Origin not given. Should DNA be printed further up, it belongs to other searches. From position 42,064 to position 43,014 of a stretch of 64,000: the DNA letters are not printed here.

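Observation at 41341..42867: Phage-encoded methyltransferase plus restriction-like nuclease: an apparent complete R-M system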

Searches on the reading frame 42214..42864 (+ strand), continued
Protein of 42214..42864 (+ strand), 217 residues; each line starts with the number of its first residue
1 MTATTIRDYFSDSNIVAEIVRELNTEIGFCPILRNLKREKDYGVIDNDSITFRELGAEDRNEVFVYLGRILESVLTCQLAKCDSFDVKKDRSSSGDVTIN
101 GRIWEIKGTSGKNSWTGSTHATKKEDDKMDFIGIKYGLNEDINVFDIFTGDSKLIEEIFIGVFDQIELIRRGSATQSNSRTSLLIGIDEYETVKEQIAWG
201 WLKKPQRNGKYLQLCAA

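Call 52: search_protein_families(library=pfam, proteins=[P0136, P0140, P0148, P0160, P0171, P0184, P0194, P0200, P0214, P0224], max_evalue=0.1)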
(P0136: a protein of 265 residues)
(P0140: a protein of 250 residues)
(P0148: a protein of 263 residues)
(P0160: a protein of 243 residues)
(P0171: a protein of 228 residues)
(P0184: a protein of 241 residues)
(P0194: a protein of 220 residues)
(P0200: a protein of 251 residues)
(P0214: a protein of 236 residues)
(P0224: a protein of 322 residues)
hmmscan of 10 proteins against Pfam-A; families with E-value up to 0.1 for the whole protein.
P0136 (265 aa): 1 family
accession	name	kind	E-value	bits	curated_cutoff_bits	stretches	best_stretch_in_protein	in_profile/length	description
PF04471.18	Mrr_cat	-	0.038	14.6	21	1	67-103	7-42/115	Restriction endonuclease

P0140 (250 aa): 0 families

P0148 (263 aa): 0 families

P0160 (243 aa): 2 families
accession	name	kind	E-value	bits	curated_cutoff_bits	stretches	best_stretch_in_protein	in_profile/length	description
PF00450.28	Peptidase_S10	-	0.011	15.6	21.9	1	26-175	208-329/420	Serine carboxypeptidase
PF01533.22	Tospo_nucleocap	-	0.018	14.7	27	1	37-98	8-71/249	Tospovirus nucleocapsid protein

P0171 (228 aa): 0 families

P0184 (241 aa): 0 families

P0194 (220 aa): 0 families

P0200 (251 aa): 0 families

P0214 (236 aa): 0 families

P0224 (322 aa): 0 families

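Call 53: list_cluster_members(proteins=[P0131, P0136, P0140, P0148, P0160, P0171, P0184, P0194, P0200, P0214])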
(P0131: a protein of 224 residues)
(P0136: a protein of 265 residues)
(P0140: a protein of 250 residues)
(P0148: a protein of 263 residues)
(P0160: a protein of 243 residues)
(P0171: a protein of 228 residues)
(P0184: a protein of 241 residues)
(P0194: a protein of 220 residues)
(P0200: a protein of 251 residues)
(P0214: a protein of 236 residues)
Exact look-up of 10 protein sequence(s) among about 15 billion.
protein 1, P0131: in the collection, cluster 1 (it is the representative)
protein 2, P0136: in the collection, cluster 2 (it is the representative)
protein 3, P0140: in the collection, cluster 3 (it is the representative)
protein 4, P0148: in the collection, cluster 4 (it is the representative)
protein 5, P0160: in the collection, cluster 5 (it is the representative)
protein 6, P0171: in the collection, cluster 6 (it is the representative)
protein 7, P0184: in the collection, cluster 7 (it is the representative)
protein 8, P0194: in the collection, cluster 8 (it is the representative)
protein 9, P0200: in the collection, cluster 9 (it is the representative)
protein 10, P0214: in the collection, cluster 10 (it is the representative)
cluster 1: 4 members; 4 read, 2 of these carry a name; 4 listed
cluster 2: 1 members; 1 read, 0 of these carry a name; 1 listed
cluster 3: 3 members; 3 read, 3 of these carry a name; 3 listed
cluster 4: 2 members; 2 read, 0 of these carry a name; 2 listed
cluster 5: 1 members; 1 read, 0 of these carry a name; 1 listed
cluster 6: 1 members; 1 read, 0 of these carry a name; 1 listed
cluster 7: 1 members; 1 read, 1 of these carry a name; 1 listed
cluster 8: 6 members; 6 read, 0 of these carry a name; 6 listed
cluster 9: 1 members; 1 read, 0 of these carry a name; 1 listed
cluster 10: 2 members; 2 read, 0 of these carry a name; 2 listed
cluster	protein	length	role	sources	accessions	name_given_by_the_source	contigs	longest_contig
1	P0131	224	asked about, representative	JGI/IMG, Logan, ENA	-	-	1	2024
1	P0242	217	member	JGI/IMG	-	hypothetical protein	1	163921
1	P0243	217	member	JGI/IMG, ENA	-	hypothetical protein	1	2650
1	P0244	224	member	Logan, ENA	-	-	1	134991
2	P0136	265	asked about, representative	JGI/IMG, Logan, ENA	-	-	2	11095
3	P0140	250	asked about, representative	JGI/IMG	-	hypothetical protein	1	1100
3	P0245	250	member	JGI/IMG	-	hypothetical protein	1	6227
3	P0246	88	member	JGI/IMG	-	hypothetical protein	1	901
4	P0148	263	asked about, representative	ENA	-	-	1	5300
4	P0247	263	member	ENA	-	-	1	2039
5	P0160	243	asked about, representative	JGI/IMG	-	-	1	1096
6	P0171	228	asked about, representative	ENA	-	-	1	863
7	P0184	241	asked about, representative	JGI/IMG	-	hypothetical protein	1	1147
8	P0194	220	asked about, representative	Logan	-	-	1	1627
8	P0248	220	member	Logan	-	-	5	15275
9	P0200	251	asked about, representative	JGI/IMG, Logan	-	-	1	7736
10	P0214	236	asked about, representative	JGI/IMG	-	-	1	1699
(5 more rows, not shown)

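Call 54: find_encoding_contigs(protein=P0136, flank=3000, max_places=2)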
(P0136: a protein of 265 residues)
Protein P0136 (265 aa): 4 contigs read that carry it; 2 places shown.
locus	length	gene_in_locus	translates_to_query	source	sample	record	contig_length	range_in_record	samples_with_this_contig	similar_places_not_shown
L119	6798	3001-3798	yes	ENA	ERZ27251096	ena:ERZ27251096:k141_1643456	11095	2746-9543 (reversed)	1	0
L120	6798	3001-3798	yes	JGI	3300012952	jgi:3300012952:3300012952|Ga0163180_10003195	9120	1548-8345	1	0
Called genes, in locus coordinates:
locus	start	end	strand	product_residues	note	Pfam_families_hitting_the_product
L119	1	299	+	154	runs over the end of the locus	-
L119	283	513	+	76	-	-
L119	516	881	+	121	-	PF26761:Acb5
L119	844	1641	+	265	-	-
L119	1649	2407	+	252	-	PF16588:zf-C2H2_10 (weak)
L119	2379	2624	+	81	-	-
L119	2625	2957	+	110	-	-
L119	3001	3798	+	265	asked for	-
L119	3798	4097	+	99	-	-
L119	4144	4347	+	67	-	-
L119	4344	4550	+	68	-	-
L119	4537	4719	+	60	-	-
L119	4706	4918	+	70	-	-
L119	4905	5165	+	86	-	-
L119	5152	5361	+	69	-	-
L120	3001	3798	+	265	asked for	-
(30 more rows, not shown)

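Call 55: find_encoding_contigs(protein=P0248, flank=3000, max_places=2)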
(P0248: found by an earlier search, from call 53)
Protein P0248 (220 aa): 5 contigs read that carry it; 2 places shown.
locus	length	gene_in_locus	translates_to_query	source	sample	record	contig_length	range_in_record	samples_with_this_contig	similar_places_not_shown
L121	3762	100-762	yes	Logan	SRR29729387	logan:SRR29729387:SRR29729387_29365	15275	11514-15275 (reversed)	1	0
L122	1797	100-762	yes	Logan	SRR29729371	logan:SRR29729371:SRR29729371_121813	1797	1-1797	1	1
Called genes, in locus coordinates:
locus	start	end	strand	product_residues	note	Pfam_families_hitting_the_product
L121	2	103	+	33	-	?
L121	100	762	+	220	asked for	-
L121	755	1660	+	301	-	PF01555:N6_N4_Mtase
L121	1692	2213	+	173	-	PF03013:Pyr_excise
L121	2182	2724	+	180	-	PF20216:DUF6576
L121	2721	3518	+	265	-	PF04542:Sigma70_r2, PF04545:Sigma70_r4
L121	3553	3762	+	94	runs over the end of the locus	-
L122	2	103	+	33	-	?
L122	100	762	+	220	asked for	-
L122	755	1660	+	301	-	PF01555:N6_N4_Mtase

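Call 56: find_encoding_contigs(protein=P0200, flank=3000, max_places=2)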
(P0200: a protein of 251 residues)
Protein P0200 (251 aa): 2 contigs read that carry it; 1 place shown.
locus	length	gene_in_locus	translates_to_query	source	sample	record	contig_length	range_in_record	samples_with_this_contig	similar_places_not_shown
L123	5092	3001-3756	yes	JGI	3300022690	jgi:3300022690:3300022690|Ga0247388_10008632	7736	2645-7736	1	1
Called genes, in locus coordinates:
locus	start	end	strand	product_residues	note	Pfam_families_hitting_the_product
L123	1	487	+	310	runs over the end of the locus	PF14579:HHH_6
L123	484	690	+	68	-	-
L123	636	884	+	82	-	-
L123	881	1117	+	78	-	-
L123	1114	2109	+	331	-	PF00709:Adenylsucc_synt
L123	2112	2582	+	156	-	-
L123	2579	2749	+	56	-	-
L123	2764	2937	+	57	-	-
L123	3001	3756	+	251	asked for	-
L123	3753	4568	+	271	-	PF01170:UPF0020 (faint), PF13847:Methyltransf_31 (faint), PF01555:N6_N4_Mtase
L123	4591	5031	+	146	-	PF00383:dCMP_cyt_deam_1, PF14437:MafB19-deam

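Call 65: find_encoding_contigs(protein=P0031, flank=3000, max_places=1)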
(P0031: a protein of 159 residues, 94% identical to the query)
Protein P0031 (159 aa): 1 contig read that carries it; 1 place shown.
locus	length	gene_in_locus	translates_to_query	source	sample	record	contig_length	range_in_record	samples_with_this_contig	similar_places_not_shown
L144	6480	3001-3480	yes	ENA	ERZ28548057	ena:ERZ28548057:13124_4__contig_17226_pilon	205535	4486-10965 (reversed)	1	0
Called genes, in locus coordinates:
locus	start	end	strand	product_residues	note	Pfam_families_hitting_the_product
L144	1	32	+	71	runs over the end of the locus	PF24225:DUF7441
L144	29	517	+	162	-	-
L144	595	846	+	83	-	-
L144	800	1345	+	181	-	PF01844:HNH, PF13395:HNH_4 (weak), PF14279:HNH_5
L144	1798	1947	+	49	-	-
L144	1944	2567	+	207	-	PF01555:N6_N4_Mtase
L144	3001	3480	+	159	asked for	-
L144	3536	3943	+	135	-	-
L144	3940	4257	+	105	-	-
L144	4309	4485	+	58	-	-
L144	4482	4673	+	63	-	-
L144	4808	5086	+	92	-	-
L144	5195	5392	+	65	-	-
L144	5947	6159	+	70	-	-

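Call 66: find_encoding_contigs(protein=P0069, flank=3000, max_places=1)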
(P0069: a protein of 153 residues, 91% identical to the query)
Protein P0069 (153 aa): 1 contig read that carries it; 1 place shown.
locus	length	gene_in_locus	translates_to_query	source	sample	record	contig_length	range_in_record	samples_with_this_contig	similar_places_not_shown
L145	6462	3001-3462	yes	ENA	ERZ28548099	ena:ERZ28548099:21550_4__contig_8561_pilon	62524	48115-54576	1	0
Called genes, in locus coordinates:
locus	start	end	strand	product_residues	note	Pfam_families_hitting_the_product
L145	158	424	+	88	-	-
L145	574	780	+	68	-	PF24225:DUF7441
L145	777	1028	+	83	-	-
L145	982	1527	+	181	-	PF01844:HNH, PF13395:HNH_4, PF14279:HNH_5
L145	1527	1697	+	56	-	-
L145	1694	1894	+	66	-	-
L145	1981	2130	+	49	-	-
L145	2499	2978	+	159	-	PF01555:N6_N4_Mtase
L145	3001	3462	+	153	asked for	-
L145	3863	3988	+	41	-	-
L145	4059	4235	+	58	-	-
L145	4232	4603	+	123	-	-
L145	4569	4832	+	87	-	-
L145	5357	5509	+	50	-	-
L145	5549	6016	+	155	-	PF13759:2OG-FeII_Oxy_5 (faint)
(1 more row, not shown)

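Call 67: find_encoding_contigs(protein=P0102, flank=3000, max_places=1)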
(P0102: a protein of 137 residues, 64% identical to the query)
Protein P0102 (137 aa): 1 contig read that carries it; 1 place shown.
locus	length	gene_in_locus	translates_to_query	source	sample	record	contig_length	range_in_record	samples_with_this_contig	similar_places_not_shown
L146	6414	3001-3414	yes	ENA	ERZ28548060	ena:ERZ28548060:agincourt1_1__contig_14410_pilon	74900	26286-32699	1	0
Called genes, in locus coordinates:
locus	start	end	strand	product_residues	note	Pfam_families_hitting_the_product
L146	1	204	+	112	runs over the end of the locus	-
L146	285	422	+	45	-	PF24225:DUF7441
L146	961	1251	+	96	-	-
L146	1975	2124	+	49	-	-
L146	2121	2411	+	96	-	-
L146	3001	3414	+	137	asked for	-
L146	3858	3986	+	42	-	-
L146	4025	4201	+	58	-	-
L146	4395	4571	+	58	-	-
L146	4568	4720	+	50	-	-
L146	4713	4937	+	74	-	-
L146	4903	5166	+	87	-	-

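Call 80: find_related_loci(query=A1, collection=genome_contigs, flank=3000)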
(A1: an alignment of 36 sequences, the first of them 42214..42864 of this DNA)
Query A1 (217 aa) in genome_contigs; peptide patterns used: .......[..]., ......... (x = any residue, [..] = any of these).
11 stretches matched a pattern, but none encodes a relative of the query by tblastn (E <= 1e-3).
